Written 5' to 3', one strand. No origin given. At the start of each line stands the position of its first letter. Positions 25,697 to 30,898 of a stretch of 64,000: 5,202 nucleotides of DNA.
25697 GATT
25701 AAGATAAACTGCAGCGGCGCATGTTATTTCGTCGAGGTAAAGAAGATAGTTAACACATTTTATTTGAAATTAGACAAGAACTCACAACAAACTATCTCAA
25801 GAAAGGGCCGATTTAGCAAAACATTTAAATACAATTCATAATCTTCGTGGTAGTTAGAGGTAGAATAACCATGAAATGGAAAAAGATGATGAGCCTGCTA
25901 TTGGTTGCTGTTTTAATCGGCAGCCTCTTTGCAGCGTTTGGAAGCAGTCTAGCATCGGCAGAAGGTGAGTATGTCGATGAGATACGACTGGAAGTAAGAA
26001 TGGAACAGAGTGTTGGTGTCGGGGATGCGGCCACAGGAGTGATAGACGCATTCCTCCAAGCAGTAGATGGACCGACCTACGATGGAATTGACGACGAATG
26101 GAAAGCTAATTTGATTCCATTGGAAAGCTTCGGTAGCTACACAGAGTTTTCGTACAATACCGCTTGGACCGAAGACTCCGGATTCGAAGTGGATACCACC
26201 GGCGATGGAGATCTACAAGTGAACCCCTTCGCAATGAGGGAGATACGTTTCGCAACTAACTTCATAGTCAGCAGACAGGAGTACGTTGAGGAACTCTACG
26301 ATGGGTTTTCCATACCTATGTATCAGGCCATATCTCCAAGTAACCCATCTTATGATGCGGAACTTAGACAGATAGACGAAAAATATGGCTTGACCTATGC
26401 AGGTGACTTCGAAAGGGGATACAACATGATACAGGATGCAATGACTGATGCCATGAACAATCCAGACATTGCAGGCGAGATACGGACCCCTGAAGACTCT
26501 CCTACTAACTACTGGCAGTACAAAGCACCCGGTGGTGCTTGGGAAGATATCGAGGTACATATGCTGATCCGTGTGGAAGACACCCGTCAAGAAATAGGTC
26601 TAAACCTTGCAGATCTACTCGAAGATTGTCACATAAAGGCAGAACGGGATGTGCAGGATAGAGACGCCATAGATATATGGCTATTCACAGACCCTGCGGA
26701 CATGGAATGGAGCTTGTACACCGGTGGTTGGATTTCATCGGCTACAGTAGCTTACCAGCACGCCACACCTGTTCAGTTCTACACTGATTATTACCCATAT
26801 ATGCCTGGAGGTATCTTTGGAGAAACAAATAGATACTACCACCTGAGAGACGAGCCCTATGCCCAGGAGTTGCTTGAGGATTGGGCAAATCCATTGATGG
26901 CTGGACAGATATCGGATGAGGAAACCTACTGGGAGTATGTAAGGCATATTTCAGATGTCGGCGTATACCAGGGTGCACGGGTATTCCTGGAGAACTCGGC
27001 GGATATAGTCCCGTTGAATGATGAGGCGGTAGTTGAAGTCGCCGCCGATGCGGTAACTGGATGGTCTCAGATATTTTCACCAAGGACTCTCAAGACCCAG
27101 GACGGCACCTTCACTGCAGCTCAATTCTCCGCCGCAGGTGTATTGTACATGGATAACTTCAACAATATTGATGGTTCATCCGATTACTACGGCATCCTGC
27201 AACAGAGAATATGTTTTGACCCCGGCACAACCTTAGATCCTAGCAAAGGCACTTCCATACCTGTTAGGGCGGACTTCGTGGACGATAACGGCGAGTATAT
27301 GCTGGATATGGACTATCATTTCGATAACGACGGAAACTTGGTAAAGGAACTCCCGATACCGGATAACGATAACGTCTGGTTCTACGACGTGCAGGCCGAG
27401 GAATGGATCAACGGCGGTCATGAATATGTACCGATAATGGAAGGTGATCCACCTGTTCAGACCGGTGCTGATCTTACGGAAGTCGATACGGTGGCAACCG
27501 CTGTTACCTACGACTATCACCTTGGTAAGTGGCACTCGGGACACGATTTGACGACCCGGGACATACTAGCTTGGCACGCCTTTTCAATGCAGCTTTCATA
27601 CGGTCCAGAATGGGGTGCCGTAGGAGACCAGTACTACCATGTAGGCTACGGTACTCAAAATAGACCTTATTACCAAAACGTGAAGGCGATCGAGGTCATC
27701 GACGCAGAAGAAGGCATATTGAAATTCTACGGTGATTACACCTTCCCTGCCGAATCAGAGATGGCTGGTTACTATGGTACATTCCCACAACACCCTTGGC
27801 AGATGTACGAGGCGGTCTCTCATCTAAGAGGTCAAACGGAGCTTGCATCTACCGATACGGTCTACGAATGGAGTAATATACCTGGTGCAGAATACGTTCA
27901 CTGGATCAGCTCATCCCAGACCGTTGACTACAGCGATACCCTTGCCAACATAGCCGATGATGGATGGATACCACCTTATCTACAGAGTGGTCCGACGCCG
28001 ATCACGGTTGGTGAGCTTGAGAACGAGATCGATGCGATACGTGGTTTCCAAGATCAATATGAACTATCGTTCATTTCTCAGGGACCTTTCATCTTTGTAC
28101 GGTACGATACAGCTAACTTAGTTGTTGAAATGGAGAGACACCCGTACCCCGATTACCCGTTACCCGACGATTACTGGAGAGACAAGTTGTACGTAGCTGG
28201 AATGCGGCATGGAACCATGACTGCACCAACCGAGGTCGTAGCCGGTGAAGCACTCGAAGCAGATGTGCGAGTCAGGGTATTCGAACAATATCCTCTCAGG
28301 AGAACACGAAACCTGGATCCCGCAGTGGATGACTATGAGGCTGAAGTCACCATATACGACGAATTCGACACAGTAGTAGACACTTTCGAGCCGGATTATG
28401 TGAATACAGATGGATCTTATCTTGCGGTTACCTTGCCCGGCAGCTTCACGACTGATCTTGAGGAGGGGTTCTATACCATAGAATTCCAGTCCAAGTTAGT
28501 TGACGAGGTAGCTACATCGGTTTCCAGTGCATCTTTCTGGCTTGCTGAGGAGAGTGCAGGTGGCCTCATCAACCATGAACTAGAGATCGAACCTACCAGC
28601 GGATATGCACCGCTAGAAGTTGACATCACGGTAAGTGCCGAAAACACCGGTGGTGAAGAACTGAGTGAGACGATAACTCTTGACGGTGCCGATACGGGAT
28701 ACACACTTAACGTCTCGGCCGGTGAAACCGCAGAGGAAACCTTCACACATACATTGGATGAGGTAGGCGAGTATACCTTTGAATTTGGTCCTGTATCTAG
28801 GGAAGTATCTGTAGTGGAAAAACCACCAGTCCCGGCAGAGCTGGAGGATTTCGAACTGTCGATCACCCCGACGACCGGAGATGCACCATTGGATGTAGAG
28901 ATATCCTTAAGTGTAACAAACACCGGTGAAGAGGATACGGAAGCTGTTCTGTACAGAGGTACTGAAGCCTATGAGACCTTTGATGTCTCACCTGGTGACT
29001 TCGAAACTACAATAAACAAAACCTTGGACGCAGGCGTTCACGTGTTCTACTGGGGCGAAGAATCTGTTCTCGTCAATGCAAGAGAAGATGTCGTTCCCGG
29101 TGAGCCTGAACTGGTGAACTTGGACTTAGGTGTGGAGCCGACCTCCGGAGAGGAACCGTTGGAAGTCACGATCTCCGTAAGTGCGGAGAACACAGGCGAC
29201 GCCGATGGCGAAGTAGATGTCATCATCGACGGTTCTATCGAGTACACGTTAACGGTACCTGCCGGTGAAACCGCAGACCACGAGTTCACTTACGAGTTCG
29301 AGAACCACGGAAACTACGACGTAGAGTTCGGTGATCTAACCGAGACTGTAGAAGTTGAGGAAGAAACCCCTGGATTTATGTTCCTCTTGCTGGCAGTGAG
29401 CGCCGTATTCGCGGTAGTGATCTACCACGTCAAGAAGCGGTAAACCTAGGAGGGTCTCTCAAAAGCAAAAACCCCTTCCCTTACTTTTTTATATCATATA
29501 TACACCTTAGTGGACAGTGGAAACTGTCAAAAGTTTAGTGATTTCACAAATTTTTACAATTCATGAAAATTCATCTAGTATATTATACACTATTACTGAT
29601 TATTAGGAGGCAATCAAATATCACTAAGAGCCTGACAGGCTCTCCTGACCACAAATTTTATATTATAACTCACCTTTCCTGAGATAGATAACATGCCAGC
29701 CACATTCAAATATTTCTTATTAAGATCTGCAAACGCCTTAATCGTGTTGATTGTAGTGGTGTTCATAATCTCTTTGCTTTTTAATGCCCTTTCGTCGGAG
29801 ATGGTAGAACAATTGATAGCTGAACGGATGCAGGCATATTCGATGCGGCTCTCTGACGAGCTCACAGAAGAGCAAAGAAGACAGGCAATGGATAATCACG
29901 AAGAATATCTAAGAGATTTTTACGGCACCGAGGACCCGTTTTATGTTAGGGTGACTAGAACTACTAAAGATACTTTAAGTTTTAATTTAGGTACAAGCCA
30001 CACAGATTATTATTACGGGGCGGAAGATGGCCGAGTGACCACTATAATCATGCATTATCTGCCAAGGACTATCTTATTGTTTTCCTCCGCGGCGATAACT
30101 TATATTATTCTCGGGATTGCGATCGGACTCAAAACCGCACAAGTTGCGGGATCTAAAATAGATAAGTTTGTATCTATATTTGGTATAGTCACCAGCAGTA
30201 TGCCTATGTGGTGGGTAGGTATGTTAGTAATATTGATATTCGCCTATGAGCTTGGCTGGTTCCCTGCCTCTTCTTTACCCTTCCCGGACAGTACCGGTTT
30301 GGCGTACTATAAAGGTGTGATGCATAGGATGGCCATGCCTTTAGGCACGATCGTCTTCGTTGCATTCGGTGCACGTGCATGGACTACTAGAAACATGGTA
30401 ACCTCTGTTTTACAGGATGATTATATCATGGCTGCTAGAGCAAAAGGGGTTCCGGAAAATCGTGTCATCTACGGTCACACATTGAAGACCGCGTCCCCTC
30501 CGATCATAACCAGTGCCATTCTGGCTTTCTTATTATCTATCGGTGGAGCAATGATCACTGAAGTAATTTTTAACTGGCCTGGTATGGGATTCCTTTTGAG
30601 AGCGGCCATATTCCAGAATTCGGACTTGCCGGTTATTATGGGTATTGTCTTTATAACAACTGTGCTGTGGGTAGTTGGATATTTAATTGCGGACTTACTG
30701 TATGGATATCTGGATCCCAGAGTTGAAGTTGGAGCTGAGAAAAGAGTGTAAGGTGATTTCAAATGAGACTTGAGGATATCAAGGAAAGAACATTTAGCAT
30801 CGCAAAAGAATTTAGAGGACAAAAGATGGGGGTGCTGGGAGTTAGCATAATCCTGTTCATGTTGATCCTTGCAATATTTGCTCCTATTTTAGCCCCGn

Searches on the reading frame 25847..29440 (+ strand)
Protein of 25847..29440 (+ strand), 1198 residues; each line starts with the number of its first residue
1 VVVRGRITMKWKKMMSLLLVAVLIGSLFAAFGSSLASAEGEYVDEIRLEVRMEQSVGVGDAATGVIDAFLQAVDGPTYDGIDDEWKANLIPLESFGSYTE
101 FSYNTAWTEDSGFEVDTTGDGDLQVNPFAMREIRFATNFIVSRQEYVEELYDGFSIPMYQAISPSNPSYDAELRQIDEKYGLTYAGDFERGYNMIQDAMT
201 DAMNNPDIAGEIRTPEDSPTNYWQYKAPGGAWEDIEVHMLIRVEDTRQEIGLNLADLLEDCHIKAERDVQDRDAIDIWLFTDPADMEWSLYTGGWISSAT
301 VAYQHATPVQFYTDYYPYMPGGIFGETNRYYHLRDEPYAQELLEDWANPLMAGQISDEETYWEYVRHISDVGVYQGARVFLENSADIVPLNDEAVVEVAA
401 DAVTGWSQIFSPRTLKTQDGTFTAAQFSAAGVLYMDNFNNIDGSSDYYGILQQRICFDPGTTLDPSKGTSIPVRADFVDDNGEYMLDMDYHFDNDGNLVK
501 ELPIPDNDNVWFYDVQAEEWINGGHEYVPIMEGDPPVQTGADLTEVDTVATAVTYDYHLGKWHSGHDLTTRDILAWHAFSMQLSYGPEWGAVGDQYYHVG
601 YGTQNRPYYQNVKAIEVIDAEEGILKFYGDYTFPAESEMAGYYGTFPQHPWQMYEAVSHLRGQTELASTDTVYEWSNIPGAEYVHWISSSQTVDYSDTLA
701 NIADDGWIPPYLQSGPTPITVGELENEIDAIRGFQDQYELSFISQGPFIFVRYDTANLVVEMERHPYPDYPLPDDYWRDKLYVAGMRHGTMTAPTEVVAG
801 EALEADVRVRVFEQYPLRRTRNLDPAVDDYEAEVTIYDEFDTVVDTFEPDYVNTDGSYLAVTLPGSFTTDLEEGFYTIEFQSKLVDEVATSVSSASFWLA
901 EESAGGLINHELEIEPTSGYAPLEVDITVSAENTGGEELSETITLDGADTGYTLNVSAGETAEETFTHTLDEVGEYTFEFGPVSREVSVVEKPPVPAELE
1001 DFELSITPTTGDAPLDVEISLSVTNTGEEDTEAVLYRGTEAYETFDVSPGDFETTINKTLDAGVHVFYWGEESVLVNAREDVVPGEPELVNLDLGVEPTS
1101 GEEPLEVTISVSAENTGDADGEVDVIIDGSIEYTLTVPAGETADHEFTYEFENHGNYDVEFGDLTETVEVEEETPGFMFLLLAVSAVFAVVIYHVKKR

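Call 3: search_protein_families(library=pfam, proteins=[window:25847-29440:+], max_evalue=0.01)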
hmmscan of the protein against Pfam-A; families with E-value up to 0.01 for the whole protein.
window:25847-29440:+ (1198 aa): 5 families
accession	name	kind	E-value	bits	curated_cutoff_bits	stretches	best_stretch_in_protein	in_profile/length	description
PF00496.27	SBP_bac_5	-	8.5e-08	32.1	32.4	1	42-185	147-269/368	Bacterial extracellular solute-binding proteins, family 5 Middle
PF07705.17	CARDB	-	1.1e-07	32.4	22.7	0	1093-1161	7-81/101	CARDB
PF05506.17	PLipase_C_C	-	0.00015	23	24.4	0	1107-1159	12-65/80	Bacterial phospholipase C, C-terminal domain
PF22825.2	HpiC1-like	-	0.0073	16.8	27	0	948-1026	82-159/174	HpiC1 cyclase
PF00801.26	PKD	-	0.0085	16.5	23.5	0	936-977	14-60/80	PKD domain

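Call 4: search_protein_families(library=ncbifam, proteins=[window:25847-29440:+], max_evalue=0.01)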
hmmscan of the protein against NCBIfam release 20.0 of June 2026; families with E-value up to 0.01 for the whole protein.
window:25847-29440:+ (1198 aa): 0 families

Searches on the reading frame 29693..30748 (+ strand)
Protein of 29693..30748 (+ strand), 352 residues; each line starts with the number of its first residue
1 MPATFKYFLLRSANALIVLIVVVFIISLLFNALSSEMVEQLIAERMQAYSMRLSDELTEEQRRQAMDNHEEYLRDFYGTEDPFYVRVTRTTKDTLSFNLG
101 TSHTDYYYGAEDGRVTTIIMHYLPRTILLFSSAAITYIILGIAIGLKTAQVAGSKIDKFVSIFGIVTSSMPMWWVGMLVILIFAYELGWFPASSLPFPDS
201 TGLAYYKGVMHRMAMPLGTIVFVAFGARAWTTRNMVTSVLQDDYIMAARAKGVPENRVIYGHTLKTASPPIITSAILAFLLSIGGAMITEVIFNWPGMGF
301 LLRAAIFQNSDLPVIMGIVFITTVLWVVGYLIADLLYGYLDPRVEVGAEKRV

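Call 3: search_protein_families(library=pfam, proteins=[window:29693-30748:+], max_evalue=0.01)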
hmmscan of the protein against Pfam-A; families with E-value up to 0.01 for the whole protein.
window:29693-30748:+ (352 aa): 2 families
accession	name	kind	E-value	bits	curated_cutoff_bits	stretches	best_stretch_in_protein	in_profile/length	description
PF00528.27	BPD_transp_1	-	8.8e-33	114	26.4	1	141-345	1-183/184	Binding-protein-dependent transport system inner membrane component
PF24394.1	TMEM62_C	-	0.0049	16.9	21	1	118-212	12-103/225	TMEM62 C-terminal domain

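Call 4: search_protein_families(library=ncbifam, proteins=[window:29693-30748:+], max_evalue=0.01)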
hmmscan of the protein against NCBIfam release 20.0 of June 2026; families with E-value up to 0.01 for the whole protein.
window:29693-30748:+ (352 aa): 18 families
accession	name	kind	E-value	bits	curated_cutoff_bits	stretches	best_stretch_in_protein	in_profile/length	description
NF045470.1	Opp2B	equivalog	2.7e-49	168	350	1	61-344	35-299/300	nickel ABC transporter permease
NF045472.1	Opp4B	equivalog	9.5e-44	150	450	1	55-344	33-318/319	oligopeptide ABC transporter permease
TIGR02789.1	nickel_nikB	equivalog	2.6e-40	138.7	447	1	73-345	54-307/314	nickel ABC transporter permease subunit NikB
NF045469.1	Opp1B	equivalog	4.4e-39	134.8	380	1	8-344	5-306/307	nickel/cobalt ABC transporter permease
NF007677.0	PRK10352.1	equivalog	9.8e-37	126.7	433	1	73-349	54-311/314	nickel ABC transporter permease subunit NikB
NF045471.1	Opp3B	equivalog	2.1e-34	119.3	480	1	61-347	37-305/308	oligopeptide ABC transporter permease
NF011661.0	PRK15081.1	equivalog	1.4e-31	110.1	463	1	69-344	47-303/306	glutathione ABC transporter permease GsiC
NF011712.0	PRK15133.1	subfamily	8.4e-28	97.3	445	1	73-346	89-361/364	microcin C ABC transporter permease YejB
NF007008.0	PRK09471.1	equivalog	1e-26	94.1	388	1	48-344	24-304/306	oligopeptide ABC transporter permease OppB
NF008161.0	PRK10914.1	equivalog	4.2e-26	91.9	590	1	125-345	98-336/339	dipeptide ABC transporter permease DppB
NF043081.1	MMSYN1_0165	equivalog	5.8e-26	91.4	350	1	90-346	142-386/388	oligopeptide ABC transporter permease OppB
NF011690.0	PRK15110.1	equivalog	9.9e-24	84.3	432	2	210-337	180-306/321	putrescine export ABC transporter permease SapB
NF045474.1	Opp2C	equivalog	0.0001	22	300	1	219-299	108-184/236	nickel transporter permease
NF045476.1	Opp4C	equivalog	0.00015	21.1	350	1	92-299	44-222/278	oligopeptide ABC transporter permease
TIGR02790.1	nickel_nikC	equivalog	0.0026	17.4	358.45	1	220-298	131-205/258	nickel ABC transporter permease subunit NikC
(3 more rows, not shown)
